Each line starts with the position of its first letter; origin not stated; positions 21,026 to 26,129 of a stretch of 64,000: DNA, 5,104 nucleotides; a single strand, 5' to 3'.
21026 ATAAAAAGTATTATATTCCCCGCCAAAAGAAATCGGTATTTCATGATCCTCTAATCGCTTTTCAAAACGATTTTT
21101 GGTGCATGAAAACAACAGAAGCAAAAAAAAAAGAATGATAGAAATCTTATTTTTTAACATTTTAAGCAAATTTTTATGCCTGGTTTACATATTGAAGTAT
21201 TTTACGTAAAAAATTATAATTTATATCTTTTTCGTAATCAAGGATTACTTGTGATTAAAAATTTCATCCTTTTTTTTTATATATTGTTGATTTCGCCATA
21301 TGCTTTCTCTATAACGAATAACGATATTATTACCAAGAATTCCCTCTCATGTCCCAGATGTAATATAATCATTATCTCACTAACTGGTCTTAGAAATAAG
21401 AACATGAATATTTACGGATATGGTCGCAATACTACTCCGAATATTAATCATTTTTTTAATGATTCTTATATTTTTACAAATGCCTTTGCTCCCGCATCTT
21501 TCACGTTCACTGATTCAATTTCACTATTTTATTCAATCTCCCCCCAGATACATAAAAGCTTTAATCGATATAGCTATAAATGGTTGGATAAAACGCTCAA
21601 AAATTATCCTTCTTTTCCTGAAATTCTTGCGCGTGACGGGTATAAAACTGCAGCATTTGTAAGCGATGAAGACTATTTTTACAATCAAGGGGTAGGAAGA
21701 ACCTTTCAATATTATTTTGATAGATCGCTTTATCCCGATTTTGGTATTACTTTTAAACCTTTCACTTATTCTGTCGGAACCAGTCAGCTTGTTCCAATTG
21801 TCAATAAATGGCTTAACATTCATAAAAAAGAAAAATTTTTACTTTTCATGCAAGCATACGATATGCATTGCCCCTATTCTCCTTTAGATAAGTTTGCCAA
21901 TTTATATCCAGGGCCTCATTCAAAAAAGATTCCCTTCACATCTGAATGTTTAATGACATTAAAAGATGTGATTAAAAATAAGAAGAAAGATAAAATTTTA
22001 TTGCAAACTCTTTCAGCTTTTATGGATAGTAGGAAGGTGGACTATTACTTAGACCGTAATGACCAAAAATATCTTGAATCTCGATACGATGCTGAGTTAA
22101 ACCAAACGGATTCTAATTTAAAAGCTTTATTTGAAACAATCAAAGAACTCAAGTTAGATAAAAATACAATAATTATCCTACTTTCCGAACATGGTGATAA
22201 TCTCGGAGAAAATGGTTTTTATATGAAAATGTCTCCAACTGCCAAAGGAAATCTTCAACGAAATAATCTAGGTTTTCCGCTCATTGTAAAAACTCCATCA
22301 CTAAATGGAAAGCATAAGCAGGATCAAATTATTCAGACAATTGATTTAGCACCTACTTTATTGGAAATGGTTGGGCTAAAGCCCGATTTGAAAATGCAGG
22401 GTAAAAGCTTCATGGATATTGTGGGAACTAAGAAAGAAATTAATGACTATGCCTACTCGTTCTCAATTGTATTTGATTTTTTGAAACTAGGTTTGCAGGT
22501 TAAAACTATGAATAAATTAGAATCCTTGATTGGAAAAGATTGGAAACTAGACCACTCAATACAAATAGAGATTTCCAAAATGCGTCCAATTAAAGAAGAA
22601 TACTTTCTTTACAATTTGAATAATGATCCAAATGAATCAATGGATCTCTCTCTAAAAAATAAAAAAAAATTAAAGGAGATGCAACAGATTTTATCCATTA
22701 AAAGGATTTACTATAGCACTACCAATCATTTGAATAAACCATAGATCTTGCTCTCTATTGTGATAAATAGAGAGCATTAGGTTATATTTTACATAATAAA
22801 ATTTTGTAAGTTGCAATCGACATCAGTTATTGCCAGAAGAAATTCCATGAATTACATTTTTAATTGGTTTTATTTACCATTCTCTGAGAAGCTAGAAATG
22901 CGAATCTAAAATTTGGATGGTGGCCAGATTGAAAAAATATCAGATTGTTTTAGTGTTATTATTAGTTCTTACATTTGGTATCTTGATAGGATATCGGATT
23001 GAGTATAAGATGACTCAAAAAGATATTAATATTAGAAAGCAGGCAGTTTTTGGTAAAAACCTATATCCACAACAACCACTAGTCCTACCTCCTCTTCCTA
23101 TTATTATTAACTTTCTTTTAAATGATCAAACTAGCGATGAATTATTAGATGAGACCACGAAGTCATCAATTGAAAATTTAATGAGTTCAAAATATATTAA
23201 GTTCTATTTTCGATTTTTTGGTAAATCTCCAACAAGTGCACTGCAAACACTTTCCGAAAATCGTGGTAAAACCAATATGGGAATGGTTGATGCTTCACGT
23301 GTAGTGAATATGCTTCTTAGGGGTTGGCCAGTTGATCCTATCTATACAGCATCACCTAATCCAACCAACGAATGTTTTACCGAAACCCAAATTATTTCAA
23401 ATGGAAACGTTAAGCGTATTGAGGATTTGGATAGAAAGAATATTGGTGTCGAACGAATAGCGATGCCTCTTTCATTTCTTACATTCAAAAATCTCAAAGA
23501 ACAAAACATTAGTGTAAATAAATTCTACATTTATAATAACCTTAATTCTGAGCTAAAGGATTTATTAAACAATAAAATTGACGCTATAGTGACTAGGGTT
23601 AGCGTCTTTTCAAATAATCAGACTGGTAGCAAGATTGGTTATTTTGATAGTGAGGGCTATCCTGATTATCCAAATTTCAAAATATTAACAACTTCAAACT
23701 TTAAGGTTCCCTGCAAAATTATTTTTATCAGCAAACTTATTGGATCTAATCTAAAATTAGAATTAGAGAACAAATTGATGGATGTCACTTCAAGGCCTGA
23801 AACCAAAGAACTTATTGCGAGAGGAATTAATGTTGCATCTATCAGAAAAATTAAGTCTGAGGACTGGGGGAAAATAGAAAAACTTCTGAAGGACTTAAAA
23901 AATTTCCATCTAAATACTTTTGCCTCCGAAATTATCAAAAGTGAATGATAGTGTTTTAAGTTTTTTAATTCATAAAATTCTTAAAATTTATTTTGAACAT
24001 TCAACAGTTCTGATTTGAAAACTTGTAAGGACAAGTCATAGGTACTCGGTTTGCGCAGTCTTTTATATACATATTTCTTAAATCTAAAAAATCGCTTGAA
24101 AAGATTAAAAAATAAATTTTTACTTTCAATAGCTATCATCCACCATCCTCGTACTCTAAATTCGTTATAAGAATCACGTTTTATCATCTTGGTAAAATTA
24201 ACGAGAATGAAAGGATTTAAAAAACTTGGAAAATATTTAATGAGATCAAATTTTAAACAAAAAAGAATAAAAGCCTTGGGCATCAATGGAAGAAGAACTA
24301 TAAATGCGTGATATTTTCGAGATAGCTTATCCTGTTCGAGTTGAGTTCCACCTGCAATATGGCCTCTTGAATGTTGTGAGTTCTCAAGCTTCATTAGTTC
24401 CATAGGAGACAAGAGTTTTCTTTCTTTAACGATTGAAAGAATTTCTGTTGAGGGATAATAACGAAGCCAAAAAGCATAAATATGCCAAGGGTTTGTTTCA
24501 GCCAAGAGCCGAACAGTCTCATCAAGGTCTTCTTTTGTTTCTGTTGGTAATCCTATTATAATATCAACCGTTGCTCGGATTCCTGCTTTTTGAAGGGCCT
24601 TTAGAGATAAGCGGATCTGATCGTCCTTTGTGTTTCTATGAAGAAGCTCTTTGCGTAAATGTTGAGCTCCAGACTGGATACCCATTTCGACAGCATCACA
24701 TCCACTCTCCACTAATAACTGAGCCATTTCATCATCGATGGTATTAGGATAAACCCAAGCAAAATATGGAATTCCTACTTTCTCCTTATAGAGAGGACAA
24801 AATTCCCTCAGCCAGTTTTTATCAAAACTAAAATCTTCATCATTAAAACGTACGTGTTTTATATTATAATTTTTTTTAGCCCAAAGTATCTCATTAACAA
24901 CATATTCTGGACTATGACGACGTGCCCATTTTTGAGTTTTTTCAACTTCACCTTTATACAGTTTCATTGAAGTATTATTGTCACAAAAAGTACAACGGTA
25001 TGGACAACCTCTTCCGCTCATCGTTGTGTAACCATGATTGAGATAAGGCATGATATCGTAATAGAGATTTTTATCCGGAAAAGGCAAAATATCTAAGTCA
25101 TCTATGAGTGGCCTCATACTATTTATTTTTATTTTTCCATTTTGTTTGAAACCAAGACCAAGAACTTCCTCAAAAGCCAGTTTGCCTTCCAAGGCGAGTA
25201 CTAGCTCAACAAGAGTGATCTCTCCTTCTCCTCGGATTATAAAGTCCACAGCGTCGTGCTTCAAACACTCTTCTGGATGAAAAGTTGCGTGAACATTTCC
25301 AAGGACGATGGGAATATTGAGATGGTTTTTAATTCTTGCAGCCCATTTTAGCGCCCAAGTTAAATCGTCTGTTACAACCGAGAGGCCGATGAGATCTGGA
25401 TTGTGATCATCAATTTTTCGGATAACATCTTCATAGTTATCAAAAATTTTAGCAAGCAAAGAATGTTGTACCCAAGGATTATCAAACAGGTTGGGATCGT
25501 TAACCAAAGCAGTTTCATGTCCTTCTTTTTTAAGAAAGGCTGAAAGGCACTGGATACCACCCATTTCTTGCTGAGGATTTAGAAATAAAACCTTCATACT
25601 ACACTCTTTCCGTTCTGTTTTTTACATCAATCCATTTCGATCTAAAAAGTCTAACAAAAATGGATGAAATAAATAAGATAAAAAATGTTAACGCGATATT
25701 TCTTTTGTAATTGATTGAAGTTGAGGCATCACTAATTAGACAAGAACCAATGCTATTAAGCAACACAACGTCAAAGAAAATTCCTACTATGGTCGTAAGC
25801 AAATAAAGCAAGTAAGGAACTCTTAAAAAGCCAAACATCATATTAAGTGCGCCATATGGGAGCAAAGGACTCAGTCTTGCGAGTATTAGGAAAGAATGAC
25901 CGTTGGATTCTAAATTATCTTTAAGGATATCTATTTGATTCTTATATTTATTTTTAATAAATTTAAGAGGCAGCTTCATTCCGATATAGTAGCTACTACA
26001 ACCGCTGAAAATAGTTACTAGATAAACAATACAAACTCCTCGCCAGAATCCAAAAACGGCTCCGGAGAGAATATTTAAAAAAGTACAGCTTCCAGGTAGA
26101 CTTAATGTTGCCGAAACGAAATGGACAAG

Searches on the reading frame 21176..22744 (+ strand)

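Call 45: search_protein_families(library=pfam, proteins=[window:21176-22744:+], max_evalue=0.01)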
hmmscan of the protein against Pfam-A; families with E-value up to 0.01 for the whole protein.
window:21176-22744:+ (522 aa): 3 families
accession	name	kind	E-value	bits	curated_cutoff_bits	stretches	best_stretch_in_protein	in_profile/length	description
PF00884.28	Sulfatase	-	3.7e-31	109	25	1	63-400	2-300/301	Sulfatase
PF16347.10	SGSH_C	-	2.3e-12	47.7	29.3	1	363-505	14-143/154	N-sulphoglucosamine sulphohydrolase, C-terminal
PF01663.27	Phosphodiest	-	1.7e-05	25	23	1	302-340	182-220/342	Type I phosphodiesterase / nucleotide pyrophosphatase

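Call 68: search_protein_families(library=ncbifam, proteins=[window:21176-22744:+], max_evalue=0.0001)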
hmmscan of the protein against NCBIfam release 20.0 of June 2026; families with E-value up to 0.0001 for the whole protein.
window:21176-22744:+ (522 aa): 15 families
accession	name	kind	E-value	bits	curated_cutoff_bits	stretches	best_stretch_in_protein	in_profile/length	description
NF010322.0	PRK13759.1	equivalog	8.3e-22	77.3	481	1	216-506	197-453/486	arylsulfatase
TIGR03417.1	chol_sulfatase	equivalog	3.2e-17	62.6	433.45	1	300-496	251-424/500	choline-sulfatase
NF052527.1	Mn_arylsulf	exception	3.9e-13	49.1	850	1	291-508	254-446/479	manganese-dependent arylsulfatase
NF007160.0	PRK09598.1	equivalog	2.6e-12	45.8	561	1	300-388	402-484/523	phosphoethanolamine--lipid A transferase EptA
NF045661.1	HdlasePehA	equivalog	4.1e-12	45.5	900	1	278-439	258-414/506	phosphoric/sulfuric ester hydrolase PehA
NF038075.1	fam_STM4013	hypoth_equivalog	2.2e-11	43.7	250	1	278-350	177-243/261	STM4013/SEN3800 family hydrolase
NF028537.1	P_eth_NH2_trans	domain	6.2e-10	38.2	500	1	296-402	405-515/527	phosphoethanolamine--lipid A transferase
NF038282.1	LapC_YejM_PbgA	exception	5.8e-08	31.5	825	1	293-397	405-498/584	LPS biosynthesis-modulating metalloenzyme YejM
NF033836.1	polymyxin_MCR9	exception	1.2e-06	27.4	1240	1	295-380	407-492/539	MCR-9 family phosphoethanolamine--lipid A transferase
NF053859.1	polymyxin_MCR13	exception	2e-06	27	1250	1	296-364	408-476/541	MCR-13 family phosphoethanolamine--lipid A transferase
NF008619.0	PRK11598.1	equivalog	2.4e-06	26.3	660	1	296-356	413-473/546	phosphoethanolamine transferase EptA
NF033862.2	polymyxin_MCR10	exception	3.9e-06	25.8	1250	1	295-364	407-476/539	MCR-10 family phosphoethanolamine--lipid A transferase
NF047438.1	polymyxin_MCR12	exception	1.5e-05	23.6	1200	0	301-366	420-485/548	MCR-12 family phosphoethanolamine--lipid A transferase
NF033670.1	polymyxin_MCR6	exception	7.9e-05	21.6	1235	0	296-404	421-528/538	MCR-6 family phosphoethanolamine--lipid A transferase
NF033669.1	polymyxin_MCR8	exception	9.8e-05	21.5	1250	0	292-355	412-475/565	MCR-8 family phosphoethanolamine--lipid A transferase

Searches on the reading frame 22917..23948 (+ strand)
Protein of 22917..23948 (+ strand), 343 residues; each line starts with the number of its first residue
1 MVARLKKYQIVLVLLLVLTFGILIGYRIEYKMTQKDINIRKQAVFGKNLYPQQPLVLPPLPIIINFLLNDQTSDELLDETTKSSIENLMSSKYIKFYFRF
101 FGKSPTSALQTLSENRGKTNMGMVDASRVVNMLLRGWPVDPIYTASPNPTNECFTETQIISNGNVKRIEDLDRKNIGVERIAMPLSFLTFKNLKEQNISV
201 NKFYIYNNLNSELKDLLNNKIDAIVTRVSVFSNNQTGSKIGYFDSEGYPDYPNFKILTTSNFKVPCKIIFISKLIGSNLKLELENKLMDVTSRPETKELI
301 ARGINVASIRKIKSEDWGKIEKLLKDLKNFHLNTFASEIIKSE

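Call 45: search_protein_families(library=pfam, proteins=[window:22917-23948:+], max_evalue=0.01)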
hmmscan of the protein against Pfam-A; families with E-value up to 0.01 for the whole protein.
window:22917-23948:+ (343 aa): 1 family
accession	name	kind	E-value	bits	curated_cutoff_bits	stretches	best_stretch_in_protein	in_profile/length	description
PF09084.16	NMT1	-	6.3e-06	26.7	20.5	1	115-259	39-184/216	NMT1/THI5 like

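Call 46: search_protein_families(library=ncbifam, proteins=[window:22917-23948:+], max_evalue=0.001)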
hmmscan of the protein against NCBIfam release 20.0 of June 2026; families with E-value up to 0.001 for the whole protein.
window:22917-23948:+ (343 aa): 0 families

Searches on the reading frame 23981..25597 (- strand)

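Call 80: search_protein_families(library=pfam, proteins=[window:23981-25597:-], max_evalue=0.001)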
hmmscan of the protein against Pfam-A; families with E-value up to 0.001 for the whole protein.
window:23981-25597:- (538 aa): 2 families
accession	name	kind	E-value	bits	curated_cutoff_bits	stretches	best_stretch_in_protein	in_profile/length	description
PF04055.27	Radical_SAM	-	1e-24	88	29.5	1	195-365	4-166/166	Radical SAM superfamily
PF02310.24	B12-binding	-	1.1e-19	70.9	32.1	1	14-132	16-120/121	B12 binding domain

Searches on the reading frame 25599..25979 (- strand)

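Call 80: search_protein_families(library=pfam, proteins=[window:25599-25979:-], max_evalue=0.001)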
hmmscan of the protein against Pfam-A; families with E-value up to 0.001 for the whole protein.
window:25599-25979:- (126 aa): 1 family
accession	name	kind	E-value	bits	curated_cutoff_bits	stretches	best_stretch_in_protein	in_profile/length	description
PF09335.16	VTT_dom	-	3e-10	41.1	33.9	1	5-78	48-121/123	VTT domain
